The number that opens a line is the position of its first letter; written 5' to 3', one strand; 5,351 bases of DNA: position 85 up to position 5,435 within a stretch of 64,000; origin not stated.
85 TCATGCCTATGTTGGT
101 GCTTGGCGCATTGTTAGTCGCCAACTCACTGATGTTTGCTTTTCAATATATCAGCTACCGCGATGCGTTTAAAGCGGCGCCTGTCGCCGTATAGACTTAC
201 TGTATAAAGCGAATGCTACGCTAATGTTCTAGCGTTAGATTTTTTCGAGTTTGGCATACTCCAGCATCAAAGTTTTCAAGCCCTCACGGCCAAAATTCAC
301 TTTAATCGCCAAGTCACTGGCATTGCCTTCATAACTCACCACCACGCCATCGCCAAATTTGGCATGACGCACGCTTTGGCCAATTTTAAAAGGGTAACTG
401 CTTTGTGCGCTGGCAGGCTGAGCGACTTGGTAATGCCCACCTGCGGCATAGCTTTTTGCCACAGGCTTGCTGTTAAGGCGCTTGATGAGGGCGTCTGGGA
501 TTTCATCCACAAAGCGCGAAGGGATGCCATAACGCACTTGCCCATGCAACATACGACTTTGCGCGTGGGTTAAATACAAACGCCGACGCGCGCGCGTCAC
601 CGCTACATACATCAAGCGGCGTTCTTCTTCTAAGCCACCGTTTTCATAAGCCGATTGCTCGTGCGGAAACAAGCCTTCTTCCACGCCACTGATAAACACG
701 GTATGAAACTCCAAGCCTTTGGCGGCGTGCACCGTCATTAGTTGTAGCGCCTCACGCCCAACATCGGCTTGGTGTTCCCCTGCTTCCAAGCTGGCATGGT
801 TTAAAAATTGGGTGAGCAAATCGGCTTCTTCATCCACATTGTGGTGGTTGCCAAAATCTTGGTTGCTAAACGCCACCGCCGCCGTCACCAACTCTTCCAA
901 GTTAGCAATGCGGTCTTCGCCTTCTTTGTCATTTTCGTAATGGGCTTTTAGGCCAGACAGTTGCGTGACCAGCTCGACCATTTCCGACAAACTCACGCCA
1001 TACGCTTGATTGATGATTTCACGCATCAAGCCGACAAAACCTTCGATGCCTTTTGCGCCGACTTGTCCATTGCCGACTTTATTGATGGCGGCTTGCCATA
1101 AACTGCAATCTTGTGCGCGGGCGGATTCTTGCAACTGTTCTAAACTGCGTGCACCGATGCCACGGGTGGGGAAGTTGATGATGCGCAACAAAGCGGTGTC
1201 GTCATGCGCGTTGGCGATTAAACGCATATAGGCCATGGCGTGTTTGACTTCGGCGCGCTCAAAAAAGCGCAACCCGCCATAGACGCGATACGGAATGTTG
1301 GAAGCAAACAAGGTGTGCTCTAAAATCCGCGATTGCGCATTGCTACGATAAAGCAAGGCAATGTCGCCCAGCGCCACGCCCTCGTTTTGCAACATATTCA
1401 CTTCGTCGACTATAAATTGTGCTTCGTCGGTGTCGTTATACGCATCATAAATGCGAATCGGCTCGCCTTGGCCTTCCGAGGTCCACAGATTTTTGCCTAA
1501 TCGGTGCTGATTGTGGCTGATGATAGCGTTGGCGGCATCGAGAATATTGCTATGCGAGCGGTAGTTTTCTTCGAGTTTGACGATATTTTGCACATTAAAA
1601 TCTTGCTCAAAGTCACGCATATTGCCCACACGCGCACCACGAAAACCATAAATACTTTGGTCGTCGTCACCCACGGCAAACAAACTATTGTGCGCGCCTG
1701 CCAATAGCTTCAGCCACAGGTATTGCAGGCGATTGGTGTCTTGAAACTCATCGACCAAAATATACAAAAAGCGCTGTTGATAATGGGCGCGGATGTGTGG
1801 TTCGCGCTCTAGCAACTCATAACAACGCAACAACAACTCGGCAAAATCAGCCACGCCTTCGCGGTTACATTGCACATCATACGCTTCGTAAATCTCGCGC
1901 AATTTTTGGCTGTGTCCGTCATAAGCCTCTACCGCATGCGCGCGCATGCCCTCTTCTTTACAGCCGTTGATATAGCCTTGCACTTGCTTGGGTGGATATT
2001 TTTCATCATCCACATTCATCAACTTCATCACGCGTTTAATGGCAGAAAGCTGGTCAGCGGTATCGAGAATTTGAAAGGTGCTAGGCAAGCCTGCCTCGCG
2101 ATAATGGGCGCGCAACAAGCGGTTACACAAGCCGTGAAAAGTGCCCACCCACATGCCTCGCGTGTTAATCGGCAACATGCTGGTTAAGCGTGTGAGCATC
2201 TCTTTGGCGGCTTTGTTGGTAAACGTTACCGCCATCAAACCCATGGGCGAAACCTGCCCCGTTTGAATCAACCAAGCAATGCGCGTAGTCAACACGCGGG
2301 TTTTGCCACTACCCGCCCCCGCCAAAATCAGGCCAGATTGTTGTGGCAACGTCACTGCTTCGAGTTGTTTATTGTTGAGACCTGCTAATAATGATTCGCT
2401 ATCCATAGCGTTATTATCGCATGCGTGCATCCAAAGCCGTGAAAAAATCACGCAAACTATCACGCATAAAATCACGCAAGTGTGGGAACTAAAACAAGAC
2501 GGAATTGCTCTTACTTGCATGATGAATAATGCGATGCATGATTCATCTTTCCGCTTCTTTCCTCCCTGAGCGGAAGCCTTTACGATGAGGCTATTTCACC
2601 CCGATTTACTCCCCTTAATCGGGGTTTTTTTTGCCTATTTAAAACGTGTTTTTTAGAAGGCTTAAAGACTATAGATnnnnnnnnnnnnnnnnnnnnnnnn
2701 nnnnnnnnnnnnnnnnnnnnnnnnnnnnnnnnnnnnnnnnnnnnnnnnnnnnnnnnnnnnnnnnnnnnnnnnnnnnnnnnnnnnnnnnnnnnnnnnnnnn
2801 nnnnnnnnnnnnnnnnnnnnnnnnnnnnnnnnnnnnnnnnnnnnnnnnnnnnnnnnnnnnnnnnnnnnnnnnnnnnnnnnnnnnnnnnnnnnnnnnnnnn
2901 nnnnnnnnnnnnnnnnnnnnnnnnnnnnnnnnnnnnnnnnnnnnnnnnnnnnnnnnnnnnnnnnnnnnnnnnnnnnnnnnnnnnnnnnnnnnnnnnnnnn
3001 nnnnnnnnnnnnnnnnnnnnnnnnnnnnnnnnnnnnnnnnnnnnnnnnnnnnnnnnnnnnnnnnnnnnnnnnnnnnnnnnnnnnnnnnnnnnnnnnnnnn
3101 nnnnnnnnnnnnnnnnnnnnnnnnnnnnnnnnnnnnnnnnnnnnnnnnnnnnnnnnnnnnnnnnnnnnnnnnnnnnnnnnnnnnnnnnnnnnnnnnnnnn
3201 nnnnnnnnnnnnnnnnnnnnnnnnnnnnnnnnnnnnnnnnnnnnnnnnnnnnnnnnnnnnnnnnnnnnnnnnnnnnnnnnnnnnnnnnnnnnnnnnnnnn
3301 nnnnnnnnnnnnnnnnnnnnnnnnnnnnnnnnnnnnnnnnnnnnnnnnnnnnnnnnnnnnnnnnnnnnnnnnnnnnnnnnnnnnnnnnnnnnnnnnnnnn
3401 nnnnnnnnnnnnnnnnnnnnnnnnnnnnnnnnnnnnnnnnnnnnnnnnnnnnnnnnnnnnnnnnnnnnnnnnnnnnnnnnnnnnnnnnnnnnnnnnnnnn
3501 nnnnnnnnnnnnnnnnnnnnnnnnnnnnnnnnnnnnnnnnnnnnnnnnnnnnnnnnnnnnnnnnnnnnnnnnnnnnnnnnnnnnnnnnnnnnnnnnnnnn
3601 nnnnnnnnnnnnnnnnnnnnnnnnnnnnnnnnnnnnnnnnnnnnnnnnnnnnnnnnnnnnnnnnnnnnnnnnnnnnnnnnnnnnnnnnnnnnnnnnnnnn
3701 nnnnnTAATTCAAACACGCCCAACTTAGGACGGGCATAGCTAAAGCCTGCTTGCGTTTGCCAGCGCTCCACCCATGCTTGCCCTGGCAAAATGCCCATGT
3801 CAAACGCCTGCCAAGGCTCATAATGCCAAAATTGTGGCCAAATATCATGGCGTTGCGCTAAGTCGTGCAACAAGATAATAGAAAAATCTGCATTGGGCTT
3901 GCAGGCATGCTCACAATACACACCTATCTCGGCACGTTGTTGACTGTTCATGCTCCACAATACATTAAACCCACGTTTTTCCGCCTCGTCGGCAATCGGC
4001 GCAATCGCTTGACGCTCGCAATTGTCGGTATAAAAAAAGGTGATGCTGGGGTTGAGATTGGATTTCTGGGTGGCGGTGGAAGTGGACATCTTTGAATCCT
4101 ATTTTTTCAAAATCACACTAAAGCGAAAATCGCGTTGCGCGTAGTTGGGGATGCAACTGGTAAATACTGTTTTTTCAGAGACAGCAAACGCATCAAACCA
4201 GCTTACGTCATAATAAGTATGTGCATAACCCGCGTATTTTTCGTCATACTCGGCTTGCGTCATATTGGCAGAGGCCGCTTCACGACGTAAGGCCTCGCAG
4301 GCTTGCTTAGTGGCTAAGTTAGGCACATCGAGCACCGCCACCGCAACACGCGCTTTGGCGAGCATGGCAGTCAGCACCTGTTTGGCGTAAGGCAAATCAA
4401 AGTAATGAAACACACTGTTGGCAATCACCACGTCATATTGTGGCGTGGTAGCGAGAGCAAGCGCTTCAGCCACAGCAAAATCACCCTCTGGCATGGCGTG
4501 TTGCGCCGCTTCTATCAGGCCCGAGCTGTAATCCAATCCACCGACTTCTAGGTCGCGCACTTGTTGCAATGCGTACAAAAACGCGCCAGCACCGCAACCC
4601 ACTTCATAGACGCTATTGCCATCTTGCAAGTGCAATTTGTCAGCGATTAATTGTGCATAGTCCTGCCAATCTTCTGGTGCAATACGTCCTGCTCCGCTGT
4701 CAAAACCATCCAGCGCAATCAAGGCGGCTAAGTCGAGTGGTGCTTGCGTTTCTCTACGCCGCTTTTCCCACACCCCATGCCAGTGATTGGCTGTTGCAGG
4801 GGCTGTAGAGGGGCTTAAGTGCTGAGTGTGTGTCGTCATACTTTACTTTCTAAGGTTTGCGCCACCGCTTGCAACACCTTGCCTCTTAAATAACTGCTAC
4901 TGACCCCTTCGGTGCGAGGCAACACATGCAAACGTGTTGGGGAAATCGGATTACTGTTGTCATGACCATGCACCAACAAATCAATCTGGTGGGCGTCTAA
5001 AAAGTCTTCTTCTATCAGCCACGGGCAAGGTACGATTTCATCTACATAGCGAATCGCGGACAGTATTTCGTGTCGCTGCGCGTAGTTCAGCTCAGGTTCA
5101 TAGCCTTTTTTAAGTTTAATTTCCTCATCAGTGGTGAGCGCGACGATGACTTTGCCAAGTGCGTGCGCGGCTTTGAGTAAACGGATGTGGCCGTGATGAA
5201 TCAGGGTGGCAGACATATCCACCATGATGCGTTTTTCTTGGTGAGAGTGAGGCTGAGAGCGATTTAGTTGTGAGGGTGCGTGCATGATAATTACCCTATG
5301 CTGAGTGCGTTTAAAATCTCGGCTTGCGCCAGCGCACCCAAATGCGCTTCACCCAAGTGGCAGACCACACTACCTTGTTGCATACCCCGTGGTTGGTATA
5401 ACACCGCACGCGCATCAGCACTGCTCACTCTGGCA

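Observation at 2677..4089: TagF-like phosphotransferase fused to TPRs: possible protein phosphonylation enzyme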

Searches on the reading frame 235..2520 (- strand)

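Call 4: search_protein_families(library=pfam, proteins=[window:235-2520:-], max_evalue=0.01)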
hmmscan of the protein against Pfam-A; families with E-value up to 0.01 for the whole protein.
window:235-2520:- (761 aa): 9 families
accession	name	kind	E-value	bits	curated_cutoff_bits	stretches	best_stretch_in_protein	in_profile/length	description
PF00580.27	UvrD-helicase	-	1.6e-85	287.6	23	1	48-309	1-271/271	UvrD/REP helicase N-terminal domain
PF13361.12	UvrD_C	-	7.2e-80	269.5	25.6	1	314-654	1-349/350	UvrD-like helicase C-terminal domain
PF13245.12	AAA_19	-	6.5e-24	85.1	25.1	1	52-294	1-134/134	AAA domain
PF21196.3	PcrA_UvrD_tudor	-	2.4e-09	37.4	23.9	1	713-760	1-48/48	PcrA/UvrD tudor domain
PF13538.12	UvrD_C_2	-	1.1e-08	35.3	27.4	1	594-651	4-52/52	UvrD-like helicase C-terminal domain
PF13087.12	AAA_12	-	1.6e-08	34.8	27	1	566-650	122-190/195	AAA domain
PF01443.25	Viral_helicase1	-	0.00016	22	21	0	574-650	162-226/228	Viral superfamily 1 RNA helicase core domain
PF13604.12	AAA_30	-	0.0023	18.1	27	0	48-110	2-64/191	AAA domain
PF13401.12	AAA_22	-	0.0032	18.2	27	0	60-166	5-106/130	AAA domain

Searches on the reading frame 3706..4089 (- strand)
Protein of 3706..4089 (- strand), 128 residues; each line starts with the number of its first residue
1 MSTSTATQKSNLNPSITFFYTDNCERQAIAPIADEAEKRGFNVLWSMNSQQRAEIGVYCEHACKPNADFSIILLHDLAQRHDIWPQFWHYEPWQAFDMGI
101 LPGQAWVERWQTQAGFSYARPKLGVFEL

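Call 34: search_solved_structures(query=A2, max_evalue=10, show_alignments=5)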
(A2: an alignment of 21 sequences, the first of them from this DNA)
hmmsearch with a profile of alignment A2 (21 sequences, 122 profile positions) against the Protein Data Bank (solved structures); distinct sequences matched with E-value up to 10: 4.
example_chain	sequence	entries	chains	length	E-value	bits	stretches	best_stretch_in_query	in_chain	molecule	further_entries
2jky_A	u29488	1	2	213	0.013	18.6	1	25-93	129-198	HYPOXANTHINE-GUANINE PHOSPHORIBOSYLTRANSFERASE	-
2jkz_A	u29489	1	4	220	0.014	18.5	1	25-94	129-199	HYPOXANTHINE-GUANINE PHOSPHORIBOSYLTRANSFERASE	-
2xbu_A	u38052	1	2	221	0.014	18.5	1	25-94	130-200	HYPOXANTHINE-GUANINE PHOSPHORIBOSYLTRANSFERASE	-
5x00_A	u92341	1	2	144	1.6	11.9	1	3-58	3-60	Nucleoside diphosphate kinase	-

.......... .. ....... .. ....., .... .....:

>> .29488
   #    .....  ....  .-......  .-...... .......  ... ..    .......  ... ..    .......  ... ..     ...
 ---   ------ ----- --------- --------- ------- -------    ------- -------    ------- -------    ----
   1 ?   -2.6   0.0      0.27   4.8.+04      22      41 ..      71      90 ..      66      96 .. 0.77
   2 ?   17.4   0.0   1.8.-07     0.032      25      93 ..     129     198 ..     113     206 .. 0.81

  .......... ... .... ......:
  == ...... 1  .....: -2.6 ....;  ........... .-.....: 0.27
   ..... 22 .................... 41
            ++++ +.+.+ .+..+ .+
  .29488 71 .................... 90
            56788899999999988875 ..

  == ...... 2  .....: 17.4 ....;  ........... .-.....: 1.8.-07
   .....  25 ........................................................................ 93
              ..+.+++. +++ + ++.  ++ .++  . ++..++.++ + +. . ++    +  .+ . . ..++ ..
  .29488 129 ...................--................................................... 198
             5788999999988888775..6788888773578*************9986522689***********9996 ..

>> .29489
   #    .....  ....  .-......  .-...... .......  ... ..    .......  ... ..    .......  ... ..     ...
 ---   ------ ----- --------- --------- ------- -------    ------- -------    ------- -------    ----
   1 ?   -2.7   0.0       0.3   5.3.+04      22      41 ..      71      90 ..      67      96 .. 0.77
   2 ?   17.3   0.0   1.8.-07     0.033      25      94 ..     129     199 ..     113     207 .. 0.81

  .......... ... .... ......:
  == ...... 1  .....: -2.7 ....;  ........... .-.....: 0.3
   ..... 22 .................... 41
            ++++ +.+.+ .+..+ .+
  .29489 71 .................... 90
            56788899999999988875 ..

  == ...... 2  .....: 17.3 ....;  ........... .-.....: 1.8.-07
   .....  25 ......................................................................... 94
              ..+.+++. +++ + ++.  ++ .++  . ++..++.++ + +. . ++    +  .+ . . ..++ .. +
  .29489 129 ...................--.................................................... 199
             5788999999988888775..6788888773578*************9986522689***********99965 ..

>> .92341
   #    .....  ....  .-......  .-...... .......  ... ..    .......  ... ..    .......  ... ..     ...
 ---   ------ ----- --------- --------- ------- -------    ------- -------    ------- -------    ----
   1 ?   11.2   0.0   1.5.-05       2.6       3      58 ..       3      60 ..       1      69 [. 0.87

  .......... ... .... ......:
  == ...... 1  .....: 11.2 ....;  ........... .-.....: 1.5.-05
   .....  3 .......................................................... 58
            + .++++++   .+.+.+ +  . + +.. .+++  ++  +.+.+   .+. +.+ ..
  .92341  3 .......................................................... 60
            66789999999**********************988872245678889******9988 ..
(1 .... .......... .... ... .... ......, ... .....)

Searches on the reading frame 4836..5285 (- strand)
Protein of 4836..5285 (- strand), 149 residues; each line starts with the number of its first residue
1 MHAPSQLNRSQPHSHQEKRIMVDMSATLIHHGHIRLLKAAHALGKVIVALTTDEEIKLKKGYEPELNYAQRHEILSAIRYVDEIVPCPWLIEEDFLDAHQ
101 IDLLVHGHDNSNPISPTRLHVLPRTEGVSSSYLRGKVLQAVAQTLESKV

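Call 4: search_protein_families(library=pfam, proteins=[window:4836-5285:-], max_evalue=0.01)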
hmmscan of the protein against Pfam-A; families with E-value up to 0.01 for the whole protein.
window:4836-5285:- (149 aa): 1 family
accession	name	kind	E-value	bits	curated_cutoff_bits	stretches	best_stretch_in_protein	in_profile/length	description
PF01467.32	CTP_transf_like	-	1.3e-14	55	21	1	28-114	8-94/133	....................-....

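Call 5: search_protein_families(library=ncbifam, proteins=[window:4836-5285:-], max_evalue=0.01)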
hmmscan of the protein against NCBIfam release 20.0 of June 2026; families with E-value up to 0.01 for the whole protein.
window:4836-5285:- (149 aa): 7 families
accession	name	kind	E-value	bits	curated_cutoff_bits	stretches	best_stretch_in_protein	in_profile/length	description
TIGR01518.1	g3p_cytidyltrns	equivalog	6.1e-17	61.9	165.4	1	25-134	6-122/125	glycerol-3-phosphate cytidylyltransferase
TIGR02199.1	rfaE_dom_II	equivalog_domain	2.8e-11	43.5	181.5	1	14-110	8-106/144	D-glycero-beta-D-manno-heptose 1-phosphate adenylyltransferase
TIGR00125.1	cyt_tran_rel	domain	9.1e-11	41.8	27.7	1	19-83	1-64/65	adenylyltransferase/cytidyltransferase family protein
NF008454.0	PRK11316.1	equivalog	5.6e-10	38.4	521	1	12-110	335-435/475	bifunctional D-glycero-beta-D-manno-heptose-7-phosphate kinase/D-glycero-beta-D-manno-heptose 1-phosphate adenylyltransferase HldE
NF001985.0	PRK00777.1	subfamily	1.6e-07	31.5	104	1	19-76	6-63/157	pantetheine-phosphate adenylyltransferase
NF002250.0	PRK01170.1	subfamily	0.0001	21.9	489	1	22-75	5-57/322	bifunctional pantetheine-phosphate adenylyltransferase/NTP phosphatase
NF041124.1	CoaD_Thcocales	equivalog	0.0017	18.3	290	1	18-75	5-63/156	phosphopantetheine adenylyltransferase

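Call 71: search_solved_structures(query=window:4836-5285:-, max_evalue=0.001)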
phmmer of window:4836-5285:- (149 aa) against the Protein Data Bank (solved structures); distinct sequences matched with E-value up to 0.001: 11.
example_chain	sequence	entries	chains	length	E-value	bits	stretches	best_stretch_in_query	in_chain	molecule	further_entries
3elb_A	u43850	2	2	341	5.4e-23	84.9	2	19-115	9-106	Ethanolamine-phosphate cytidylyltransferase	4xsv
2b7l_A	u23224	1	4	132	2.3e-15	60.2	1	18-135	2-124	glycerol-3-phosphate cytidylyltransferase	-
1coz_A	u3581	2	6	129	1.3e-14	57.8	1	20-136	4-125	PROTEIN (GLYCEROL-3-PHOSPHATE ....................) | glycerol-3-phosphate cytidylyltransferase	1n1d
4zcp_A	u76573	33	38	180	7.1e-13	52.2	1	13-107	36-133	Cholinephosphate cytidylyltransferase | Choline-phosphate cytidylyltransferase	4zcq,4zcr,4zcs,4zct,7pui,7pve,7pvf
9hsg_A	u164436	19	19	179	7.1e-13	52.1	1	13-107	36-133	choline-phosphate cytidylyltransferase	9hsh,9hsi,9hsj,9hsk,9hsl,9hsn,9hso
9hsm_A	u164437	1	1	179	7.1e-13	52.1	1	13-107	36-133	choline-phosphate cytidylyltransferase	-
5x3d_A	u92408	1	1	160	1.9e-10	44.3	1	16-114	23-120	Phosphoenolpyruvate phosphomutase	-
3hl4_A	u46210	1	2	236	3.5e-08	36.9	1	18-107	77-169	Choline-phosphate cytidylyltransferase A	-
4mvc_A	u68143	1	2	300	5.3e-08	36.4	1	18-107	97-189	Choline-phosphate cytidylyltransferase A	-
4mvd_B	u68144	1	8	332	6.9e-08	36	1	18-107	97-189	Choline-phosphate cytidylyltransferase A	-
5x9q_A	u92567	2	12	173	0.00057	23.3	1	27-112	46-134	Putative cytidylyltransferase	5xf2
